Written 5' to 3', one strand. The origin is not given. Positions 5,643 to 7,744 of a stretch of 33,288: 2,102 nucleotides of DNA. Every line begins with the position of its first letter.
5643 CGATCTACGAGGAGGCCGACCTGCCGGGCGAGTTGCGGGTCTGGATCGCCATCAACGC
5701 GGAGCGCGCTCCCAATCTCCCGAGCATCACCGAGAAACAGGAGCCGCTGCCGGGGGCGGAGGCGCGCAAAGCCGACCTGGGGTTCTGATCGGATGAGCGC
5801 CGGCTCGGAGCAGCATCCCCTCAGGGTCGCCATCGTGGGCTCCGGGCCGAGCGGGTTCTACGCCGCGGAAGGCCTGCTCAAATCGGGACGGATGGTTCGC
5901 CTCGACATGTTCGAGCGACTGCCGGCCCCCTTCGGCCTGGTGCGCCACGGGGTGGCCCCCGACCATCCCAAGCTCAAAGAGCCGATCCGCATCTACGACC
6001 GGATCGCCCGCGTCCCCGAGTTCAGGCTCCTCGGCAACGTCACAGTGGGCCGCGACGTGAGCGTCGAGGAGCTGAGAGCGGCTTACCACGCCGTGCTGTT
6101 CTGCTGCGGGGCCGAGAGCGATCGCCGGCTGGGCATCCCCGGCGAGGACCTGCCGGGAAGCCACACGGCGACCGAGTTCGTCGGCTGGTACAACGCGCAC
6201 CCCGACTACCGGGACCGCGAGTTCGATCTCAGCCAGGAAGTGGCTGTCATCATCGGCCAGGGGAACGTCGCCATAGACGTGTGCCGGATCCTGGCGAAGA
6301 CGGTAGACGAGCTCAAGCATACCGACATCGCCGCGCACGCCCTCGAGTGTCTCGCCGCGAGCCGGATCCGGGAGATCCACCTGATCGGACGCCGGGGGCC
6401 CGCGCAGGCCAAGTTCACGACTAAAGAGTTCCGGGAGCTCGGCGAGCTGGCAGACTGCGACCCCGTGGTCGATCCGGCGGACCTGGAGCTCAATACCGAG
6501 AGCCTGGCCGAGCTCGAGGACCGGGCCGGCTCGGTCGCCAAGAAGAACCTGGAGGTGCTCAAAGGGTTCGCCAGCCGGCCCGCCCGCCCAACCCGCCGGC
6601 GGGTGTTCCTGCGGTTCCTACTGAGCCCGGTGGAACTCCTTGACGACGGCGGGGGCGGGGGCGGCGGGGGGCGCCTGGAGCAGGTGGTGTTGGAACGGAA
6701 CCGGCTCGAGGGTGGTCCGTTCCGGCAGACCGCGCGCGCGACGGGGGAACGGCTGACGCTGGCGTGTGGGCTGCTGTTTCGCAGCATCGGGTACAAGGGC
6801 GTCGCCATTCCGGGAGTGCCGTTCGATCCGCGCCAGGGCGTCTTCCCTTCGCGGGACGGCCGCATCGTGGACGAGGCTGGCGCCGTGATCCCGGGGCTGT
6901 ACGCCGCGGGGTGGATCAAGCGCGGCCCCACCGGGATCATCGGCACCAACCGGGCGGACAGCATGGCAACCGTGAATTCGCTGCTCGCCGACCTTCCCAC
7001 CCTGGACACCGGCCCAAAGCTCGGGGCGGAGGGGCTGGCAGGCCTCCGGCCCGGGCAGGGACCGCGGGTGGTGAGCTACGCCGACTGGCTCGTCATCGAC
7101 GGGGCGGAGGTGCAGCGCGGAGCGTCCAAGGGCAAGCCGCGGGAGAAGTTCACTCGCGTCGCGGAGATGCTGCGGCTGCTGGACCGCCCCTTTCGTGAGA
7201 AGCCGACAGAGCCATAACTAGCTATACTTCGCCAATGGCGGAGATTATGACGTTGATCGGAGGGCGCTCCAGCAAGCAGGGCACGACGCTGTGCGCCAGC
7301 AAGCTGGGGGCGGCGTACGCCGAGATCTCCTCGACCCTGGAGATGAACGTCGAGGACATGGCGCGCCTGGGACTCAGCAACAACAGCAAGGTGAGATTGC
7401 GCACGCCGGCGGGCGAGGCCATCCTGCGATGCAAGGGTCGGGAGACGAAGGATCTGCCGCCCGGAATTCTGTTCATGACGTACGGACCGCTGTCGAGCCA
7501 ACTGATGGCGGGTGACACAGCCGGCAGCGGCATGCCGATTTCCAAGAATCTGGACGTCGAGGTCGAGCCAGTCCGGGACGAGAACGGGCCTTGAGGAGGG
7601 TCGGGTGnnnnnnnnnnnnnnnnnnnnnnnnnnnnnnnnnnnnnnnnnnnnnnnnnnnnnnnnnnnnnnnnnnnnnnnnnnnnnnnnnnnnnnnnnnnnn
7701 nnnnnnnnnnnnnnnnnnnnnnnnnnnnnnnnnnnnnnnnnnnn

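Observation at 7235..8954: Archaeal-style, apparently redox-competent FwdD-FwdB in a bacterial methylotrophy island, not the cofactor-less FhcB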

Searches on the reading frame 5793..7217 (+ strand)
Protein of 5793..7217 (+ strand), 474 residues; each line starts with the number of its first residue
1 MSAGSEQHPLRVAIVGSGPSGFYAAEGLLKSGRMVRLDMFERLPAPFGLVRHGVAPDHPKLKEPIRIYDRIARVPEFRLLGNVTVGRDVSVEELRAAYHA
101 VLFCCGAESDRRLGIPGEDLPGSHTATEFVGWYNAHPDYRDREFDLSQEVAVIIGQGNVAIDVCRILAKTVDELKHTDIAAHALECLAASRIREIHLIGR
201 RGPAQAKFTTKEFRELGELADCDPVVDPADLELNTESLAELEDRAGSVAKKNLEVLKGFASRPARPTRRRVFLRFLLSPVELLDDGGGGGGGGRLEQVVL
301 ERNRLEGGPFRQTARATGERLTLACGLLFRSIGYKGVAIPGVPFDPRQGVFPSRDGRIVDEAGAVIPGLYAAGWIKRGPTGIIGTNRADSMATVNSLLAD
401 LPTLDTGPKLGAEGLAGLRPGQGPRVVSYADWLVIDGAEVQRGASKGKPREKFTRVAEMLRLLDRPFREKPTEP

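Call 3: search_protein_families(library=pfam, proteins=[window:5793-7217:+])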
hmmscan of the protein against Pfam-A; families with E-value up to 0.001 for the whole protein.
window:5793-7217:+ (474 aa): 2 families
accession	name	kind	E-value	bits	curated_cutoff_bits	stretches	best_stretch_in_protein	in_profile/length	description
PF07992.20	Pyr_redox_2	-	4.5e-08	33.3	26.1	1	11-173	2-167/291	Pyridine nucleotide-disulphide oxidoreductase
PF13450.12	NAD_binding_8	-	0.00026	21.7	21.9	1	14-59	1-43/68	NAD(P)-binding Rossmann-like domain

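Call 28: search_protein_families(library=ncbifam, proteins=[window:5793-7217:+], max_evalue=0.00001)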
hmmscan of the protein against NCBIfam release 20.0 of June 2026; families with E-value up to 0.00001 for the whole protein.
window:5793-7217:+ (474 aa): 13 families
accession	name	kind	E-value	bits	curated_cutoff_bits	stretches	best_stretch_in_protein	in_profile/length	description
NF009409.0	PRK12770.1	subfamily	2e-21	76.5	343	1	6-170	15-189/360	putative glutamate synthase subunit beta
NF009410.0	PRK12771.1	subfamily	7.7e-21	74.3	516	1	10-166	139-286/566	NAD(P)-binding protein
TIGR01317.1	GOGAT_sm_gam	subfamily_domain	1.1e-20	74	447.7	1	10-163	144-298/485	glutamate synthase small subunit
TIGR01316.1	gltA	equivalog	1e-18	67.4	471.75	1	10-166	134-290/449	NADPH-dependent glutamate synthase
NF010590.0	PRK13984.1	equivalog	3.8e-18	64.9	946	1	9-185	288-461/611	putative oxidoreductase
NF009454.0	PRK12814.1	equivalog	9.2e-18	63.9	916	1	10-166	194-341/657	putative NADPH-dependent glutamate synthase small subunit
NF009414.0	PRK12778.1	equivalog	6.5e-16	57.7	1103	1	6-166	428-588/752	bifunctional dihydroorotate dehydrogenase B NAD binding subunit/NADPH-dependent glutamate synthase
NF009413.0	PRK12775.1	equivalog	3.9e-15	54.7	1895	1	11-195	432-616/1006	putative trifunctional 2-polyprenylphenol hydroxylase/glutamate synthase subunit beta/ferritin domain-containing protein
TIGR01318.1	gltD_gamma_fam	subfamily_domain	6.2e-13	48.1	482.95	1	9-165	141-299/467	glutamate synthase, small subunit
NF009451.0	PRK12809.1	equivalog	3.1e-10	39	1154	1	11-132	312-430/639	formate-dependent uric acid utilization protein YgfT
NF009408.0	PRK12769.1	equivalog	4.4e-10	38.3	1003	1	10-165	328-485/659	formate-dependent uric acid utilization protein AegA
NF009415.0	PRK12779.1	equivalog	9.8e-10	37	1519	1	11-167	308-466/944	putative bifunctional glutamate synthase subunit beta/2-polyprenylphenol hydroxylase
TIGR03315.1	Se_ygfK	equivalog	4.3e-09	34.4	835.3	1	9-177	537-694/1012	putative selenate reductase subunit YgfK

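Call 29: search_solved_structures(query=window:5793-7217:+, max_evalue=0.00001)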
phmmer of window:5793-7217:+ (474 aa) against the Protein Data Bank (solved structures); distinct sequences matched with E-value up to 0.00001: 12.
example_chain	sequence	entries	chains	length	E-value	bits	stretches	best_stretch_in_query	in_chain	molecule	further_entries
1lqt_A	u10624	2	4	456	2.9e-118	399.1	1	8-462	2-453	FprA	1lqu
2c7g_A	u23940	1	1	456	3.8e-117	395.4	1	8-462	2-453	NADPH-FERREDOXIN REDUCTASE FPRA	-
1cjc_A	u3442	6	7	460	3.2e-109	369.2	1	6-463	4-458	PROTEIN (ADRENODOXIN REDUCTASE) | ADRENODOXIN REDUCTASE | NADPH:ADRENODOXIN OXIDOREDUCTASE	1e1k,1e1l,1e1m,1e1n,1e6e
4ylf_B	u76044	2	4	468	8.7e-18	67.7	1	7-167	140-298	Dihydropyrimidine dehydrogenase subunit A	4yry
5jca_L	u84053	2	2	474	3.1e-16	62.6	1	6-167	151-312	NADH-dependent Ferredoxin:NADP Oxidoreductase (NfnI) subunit alpha | NADH-dependent Ferredoxin:NADP Oxidoreductase subunit alpha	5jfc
5vj7_A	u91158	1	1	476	3.6e-16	62.4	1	6-169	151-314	Oxidoreductase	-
9n5u_A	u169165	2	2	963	1.8e-15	60.1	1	11-167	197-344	NfnA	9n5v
7mfm_I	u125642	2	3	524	7.8e-15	58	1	11-164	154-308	Glutamate synthase (NADPH) small chain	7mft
9bov_A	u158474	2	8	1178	1.3e-11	47.4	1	11-167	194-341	Molybdopterin oxidoreductase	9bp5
8oh5_C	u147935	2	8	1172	2.5e-10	43.1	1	11-197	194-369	Formate dehydrogenase-O, major subunit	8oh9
2vdc_G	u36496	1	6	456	1.8e-08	37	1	7-166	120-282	GLUTAMATE SYNTHASE [NADPH] SMALL CHAIN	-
6s6s_G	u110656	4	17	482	2.2e-08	36.7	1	7-166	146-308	Glutamate synthase [NADPH] small chain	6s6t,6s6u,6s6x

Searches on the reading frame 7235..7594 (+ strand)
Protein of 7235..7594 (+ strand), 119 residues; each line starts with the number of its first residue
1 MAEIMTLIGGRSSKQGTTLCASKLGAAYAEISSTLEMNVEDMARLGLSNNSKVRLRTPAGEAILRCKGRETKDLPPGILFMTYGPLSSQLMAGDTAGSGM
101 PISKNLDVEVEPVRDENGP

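Call 3: search_protein_families(library=pfam, proteins=[window:7235-7594:+])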
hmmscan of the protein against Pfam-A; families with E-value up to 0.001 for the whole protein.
window:7235-7594:+ (119 aa): 1 family
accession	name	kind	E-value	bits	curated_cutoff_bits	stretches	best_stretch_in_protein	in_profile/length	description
PF01568.27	Molydop_binding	-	1e-11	45.3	26.8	1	6-87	2-82/110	Molydopterin dinucleotide binding domain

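Call 28: search_protein_families(library=ncbifam, proteins=[window:7235-7594:+], max_evalue=0.00001)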
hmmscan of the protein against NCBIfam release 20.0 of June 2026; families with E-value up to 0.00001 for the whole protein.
window:7235-7594:+ (119 aa): 1 family
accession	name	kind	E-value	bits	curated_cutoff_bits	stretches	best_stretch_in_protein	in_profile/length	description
NF042908.1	FMD_DH_FwdD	exception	8.4e-16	58.2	175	1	6-116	4-114/129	tungsten-dependent formylmethanofuran dehydrogenase subunit FwdD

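Call 31: search_solved_structures(query=window:7235-7594:+, max_evalue=0.01, show_alignments=2)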
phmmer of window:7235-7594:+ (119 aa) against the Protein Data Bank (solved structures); distinct sequences matched with E-value up to 0.01: 6.
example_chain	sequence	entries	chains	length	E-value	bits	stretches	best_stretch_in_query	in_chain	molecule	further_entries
8rja_D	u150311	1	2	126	3.8e-12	49.6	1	5-115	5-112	Formylmethanofuran dehydrogenase subunit D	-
2ki8_A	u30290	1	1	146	3.3e-11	46.6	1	6-112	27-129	Tungsten formylmethanofuran dehydrogenase, subunit D (FwdD-2)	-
7bkb_J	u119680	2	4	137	3.6e-11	46.4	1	5-116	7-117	Formylmethanofuran dehydrogenase, subunit D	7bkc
5t5i_D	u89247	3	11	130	6.5e-09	39.2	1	8-116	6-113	Tungsten formylmethanofuran dehydrogenase subunit fwdD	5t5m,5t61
9sfi_S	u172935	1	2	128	6.5e-08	36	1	8-115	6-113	Formylmethanofuran dehydrogenase subunit D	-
7bkb_D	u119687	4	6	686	0.00034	24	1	33-83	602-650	Formate dehydrogenase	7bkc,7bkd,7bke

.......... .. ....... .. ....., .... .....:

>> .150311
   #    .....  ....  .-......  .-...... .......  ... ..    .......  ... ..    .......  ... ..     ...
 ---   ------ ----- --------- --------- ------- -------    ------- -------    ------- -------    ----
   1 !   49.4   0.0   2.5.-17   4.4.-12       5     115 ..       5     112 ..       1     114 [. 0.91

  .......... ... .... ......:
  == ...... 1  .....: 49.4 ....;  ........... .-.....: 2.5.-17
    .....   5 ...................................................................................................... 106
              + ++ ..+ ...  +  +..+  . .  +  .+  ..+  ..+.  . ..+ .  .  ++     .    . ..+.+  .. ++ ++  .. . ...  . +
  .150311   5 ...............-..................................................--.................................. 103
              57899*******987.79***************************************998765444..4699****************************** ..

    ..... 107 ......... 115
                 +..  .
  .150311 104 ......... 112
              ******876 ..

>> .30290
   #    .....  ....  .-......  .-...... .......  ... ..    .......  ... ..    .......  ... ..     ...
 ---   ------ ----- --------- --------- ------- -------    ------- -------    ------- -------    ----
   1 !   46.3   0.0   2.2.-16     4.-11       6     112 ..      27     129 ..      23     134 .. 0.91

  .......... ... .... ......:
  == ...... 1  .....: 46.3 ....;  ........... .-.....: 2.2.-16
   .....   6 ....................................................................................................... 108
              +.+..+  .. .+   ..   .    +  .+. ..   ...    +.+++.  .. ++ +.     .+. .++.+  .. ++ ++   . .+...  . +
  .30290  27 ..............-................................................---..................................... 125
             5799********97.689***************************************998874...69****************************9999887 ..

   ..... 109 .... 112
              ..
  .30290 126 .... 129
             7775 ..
